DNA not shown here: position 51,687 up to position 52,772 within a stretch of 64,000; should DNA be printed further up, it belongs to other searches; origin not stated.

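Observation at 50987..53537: Conserved operon of unknown function: NadX-like dehydrogenase, tandem DUF427, cyclophilin-like (PF04126-type), SixA-like phosphatase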

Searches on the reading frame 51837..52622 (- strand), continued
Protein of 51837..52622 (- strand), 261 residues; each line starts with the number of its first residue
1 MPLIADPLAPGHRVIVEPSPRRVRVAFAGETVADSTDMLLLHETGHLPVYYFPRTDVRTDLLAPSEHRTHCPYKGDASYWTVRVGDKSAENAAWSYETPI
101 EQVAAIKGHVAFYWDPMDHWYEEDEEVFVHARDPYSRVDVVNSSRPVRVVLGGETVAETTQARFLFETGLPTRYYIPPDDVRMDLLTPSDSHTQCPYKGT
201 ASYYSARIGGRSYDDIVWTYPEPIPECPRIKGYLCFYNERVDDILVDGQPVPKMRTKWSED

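Call 17: find_encoding_contigs(protein=P0107, flank=8000, max_places=2)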
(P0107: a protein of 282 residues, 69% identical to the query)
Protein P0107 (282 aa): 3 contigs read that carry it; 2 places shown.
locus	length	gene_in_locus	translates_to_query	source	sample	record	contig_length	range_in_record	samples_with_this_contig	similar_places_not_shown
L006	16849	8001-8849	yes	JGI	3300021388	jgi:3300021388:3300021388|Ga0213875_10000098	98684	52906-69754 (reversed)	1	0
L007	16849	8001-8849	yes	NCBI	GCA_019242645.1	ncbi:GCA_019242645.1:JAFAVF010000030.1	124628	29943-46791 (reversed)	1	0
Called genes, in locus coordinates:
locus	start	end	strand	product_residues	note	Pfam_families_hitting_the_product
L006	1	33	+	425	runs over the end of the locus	PF11294:DUF3095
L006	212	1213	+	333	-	PF01073:3Beta_HSD, PF01370:Epimerase, PF04321:RmlD_sub_bind, PF07993:NAD_binding_4 (faint), PF13460:NAD_binding_10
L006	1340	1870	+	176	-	PF00160:Pro_isomerase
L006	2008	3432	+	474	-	PF07690:MFS_1, PF13000:Acatn, PF07690:MFS_1 (weak)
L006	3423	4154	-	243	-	PF01863:YgjP-like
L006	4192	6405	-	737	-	PF21088:MS_channel_1st (weak), PF00924:MS_channel_2nd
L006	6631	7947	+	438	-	PF01547:SBP_bac_1, PF13416:SBP_bac_8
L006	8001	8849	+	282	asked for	PF04248:NTP_transf_9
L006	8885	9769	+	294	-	PF00528:BPD_transp_1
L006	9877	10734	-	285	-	PF00515:TPR_1 (faint), PF07719:TPR_2 (faint), PF13176:TPR_7 (faint), PF13181:TPR_8 (faint), PF13414:TPR_11 (faint), PF13424:TPR_12 (faint), PF13432:TPR_16 (weak), PF14559:TPR_19 (weak), +6 more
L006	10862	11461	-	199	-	PF01548:DEDD_Tnp_IS110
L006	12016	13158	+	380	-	PF01073:3Beta_HSD, PF01370:Epimerase, PF02719:Polysacc_synt_2 (faint), PF07993:NAD_binding_4 (weak), PF13460:NAD_binding_10 (weak), PF16363:GDP_Man_Dehyd, PF01370:Epimerase, PF16363:GDP_Man_Dehyd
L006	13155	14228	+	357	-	PF00106:adh_short (faint), PF04321:RmlD_sub_bind, PF08659:KR (weak), PF01073:3Beta_HSD, PF01370:Epimerase, PF02719:Polysacc_synt_2, PF07993:NAD_binding_4, PF16363:GDP_Man_Dehyd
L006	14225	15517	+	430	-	PF02310:B12-binding (weak), PF04055:Radical_SAM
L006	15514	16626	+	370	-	PF13439:Glyco_transf_4, PF00534:Glycos_transf_1, PF13692:Glyco_trans_1_4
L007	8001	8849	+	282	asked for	PF04248:NTP_transf_9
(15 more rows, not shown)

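Call 35: find_related_loci(query=window:51837-52622:-, collection=metagenome_contigs, flank=6000)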
Query window:51837-52622:- (261 aa) in metagenome_contigs; peptide patterns used: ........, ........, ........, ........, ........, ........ (x = any residue, [..] = any of these).
600 stretches matched a pattern (row limit reached: there are more); 496 encode a relative of the query (tblastn E <= 1e-3); the best 80 are kept; 80 distinct loci.
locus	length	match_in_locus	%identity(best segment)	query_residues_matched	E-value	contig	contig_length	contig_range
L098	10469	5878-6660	100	1-261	2e-177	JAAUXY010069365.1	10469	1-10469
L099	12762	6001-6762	71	8-261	7e-123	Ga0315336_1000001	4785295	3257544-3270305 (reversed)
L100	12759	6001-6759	69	3-261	2e-120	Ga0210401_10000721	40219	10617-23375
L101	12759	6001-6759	69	3-261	2e-120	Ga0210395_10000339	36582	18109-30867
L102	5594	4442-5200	69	3-261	1e-120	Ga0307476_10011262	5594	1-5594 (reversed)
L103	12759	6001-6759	69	3-261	2e-120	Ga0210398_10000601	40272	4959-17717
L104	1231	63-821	70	3-261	1e-130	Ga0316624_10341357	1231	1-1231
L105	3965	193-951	71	3-261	7e-121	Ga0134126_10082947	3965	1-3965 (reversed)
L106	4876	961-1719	68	3-261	8e-118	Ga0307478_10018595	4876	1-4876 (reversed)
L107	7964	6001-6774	65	3-261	2e-117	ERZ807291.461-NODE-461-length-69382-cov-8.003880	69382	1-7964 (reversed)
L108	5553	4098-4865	67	3-259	1e-117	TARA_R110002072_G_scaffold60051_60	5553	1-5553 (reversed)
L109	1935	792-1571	63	2-261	2e-124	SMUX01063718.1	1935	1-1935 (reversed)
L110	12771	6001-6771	66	3-260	9e-117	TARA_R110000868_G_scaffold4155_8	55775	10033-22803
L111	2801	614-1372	68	3-261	3e-121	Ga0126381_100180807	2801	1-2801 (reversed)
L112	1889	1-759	69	3-261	2e-123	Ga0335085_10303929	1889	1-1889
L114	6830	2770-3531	66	3-259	8e-115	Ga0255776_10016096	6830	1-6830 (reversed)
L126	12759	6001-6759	63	3-260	1e-108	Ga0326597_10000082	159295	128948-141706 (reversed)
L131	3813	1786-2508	64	10-250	5e-107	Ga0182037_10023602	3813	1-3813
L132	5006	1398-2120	64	10-250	6e-106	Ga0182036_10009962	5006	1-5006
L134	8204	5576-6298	64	10-250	9e-106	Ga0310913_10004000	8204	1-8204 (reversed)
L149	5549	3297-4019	64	10-251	5e-104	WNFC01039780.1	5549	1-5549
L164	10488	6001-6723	62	10-250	8e-103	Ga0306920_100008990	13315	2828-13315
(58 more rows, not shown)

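Call 49: search_solved_structures(query=window:51837-52622:-, max_evalue=0.001)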
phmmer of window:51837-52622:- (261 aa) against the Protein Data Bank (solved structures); distinct sequences matched with E-value up to 0.001: 1.
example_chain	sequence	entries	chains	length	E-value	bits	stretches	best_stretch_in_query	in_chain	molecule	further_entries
3djm_A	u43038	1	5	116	2.6e-14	56.8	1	33-115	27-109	Uncharacterized Protein DUF427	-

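Call 66: search_protein_families(library=pfam, proteins=[L149:1503-3248:+, L126:1880-4723:+, L132:2078-2848:-, L131:2861-3445:+, L114:3541-5373:-, L126:8845-10602:+, L134:3564-4139:-, L164:1782-2951:-], max_evalue=0.001)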
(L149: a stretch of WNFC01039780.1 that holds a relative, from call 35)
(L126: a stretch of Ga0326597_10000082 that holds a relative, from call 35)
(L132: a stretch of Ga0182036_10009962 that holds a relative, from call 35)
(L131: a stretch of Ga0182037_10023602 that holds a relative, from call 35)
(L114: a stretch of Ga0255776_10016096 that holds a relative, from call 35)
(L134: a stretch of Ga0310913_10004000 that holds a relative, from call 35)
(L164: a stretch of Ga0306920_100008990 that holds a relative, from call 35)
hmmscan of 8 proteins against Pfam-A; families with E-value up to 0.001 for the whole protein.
L149:1503-3248:+ (581 aa): 3 families
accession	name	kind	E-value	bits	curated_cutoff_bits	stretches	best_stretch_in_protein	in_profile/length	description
PF00903.31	Glyoxalase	-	4.4e-15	56.6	20.6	1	453-570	1-121/121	Glyoxalase/Bleomycin resistance protein/Dioxygenase superfamily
PF22677.2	Ble-like_N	-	1.9e-06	28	24.5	1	454-481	2-29/41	Bleomycin resistance protein-like N-terminal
PF13669.12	Glyoxalase_4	-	0.00067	20.4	27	0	456-551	2-102/109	Glyoxalase/Bleomycin resistance protein/Dioxygenase superfamily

L126:1880-4723:+ (947 aa): 0 families

L132:2078-2848:- (256 aa): 0 families

L131:2861-3445:+ (194 aa): 0 families

L114:3541-5373:- (610 aa): 2 families
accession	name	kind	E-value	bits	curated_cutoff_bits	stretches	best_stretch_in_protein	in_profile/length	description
PF03328.21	HpcH_HpaI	-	7.2e-32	110.9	25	1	334-546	1-221/221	HpcH/HpaI aldolase/citrate lyase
PF15617.12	C-C_Bond_Lyase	-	2.6e-06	27.2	28.4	1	522-574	236-285/320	C-C_Bond_Lyase of the TIM-Barrel fold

L126:8845-10602:+ (585 aa): 3 families
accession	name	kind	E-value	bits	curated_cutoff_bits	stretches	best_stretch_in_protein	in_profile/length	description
PF01977.22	UbiD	-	3.9e-24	85.4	23.3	1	168-377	3-195/206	3-octaprenyl-4-hydroxybenzoate carboxy-lyase Rift-related domain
PF20696.2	UbiD_C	-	1.3e-18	67.6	24.2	1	398-533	5-127/127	3-octaprenyl-4-hydroxybenzoate carboxy-lyase C-terminal domain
PF20695.2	UbiD_N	-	1.7e-15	57.3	24.3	1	80-147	1-67/78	3-octaprenyl-4-hydroxybenzoate carboxy-lyase N-terminal domain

L134:3564-4139:- (191 aa): 3 families
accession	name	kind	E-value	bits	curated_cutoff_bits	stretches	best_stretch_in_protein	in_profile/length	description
PF01799.25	Fer2_2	-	4.6e-32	110.4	30.3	1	77-149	1-74/75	[2Fe-2S] binding domain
PF00111.32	Fer2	-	1.3e-06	28.6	21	1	10-66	2-58/77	2Fe-2S iron-sulfur cluster binding domain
PF13085.11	Fer2_3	-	1.1e-05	25.8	27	1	42-81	51-89/107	2Fe-2S iron-sulfur cluster binding domain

L164:1782-2951:- (389 aa): 0 families
